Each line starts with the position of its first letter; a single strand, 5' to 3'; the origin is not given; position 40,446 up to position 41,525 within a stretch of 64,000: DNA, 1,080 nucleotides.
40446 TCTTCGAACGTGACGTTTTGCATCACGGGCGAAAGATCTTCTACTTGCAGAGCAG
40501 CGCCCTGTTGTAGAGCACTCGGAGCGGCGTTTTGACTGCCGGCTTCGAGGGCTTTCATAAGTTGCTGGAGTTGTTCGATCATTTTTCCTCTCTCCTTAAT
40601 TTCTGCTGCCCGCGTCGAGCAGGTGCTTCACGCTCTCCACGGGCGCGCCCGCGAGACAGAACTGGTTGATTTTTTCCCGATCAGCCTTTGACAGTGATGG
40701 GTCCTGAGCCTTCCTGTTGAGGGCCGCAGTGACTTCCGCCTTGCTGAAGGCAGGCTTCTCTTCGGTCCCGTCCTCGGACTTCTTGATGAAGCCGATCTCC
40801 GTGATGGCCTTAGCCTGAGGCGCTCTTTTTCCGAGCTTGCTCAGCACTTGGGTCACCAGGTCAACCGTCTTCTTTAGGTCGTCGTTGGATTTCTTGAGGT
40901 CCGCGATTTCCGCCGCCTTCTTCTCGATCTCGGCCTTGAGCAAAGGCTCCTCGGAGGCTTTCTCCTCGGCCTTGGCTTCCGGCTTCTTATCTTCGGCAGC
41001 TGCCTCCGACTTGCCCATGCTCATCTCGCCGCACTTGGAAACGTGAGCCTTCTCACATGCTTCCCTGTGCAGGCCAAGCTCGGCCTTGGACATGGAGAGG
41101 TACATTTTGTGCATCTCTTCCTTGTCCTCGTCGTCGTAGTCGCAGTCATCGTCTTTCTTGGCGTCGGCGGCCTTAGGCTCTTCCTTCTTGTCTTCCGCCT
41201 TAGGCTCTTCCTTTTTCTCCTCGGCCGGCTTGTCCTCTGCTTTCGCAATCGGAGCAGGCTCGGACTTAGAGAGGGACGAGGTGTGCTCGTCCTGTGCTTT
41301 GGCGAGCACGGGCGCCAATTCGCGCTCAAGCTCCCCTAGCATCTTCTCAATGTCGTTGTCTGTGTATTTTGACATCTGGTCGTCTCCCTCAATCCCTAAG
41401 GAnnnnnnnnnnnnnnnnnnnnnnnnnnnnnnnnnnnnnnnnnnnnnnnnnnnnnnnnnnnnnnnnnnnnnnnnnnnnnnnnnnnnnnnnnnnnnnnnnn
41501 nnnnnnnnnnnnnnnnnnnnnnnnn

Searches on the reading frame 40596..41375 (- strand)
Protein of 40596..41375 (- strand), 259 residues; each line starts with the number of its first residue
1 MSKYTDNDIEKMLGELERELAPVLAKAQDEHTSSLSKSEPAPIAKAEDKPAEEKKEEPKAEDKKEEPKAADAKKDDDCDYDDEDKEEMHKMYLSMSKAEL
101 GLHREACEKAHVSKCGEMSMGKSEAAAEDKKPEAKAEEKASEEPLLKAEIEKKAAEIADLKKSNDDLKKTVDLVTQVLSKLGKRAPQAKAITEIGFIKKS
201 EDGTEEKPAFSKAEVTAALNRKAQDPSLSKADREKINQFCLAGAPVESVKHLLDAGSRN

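Call 20: search_protein_families(library=phrogs, proteins=[window:40596-41375:-], max_evalue=0.001)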
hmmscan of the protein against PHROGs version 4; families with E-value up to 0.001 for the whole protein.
window:40596-41375:- (259 aa): 0 families

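Call 37: search_protein_families(library=pfam, proteins=[window:40596-41375:-], max_evalue=0.01)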
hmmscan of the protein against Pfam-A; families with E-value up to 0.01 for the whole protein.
window:40596-41375:- (259 aa): 2 families
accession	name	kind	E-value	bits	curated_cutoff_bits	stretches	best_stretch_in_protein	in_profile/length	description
PF22709.1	Mu_Gam-Sipho_Gp157-TOTE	-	0.0041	17.4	27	0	150-204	1-54/63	Mu Gam/Sipho_Gp157-like domain of the TOTE conflict systems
PF04977.20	DivIC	-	0.0076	16.5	28.9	1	146-197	22-68/80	Septum formation initiator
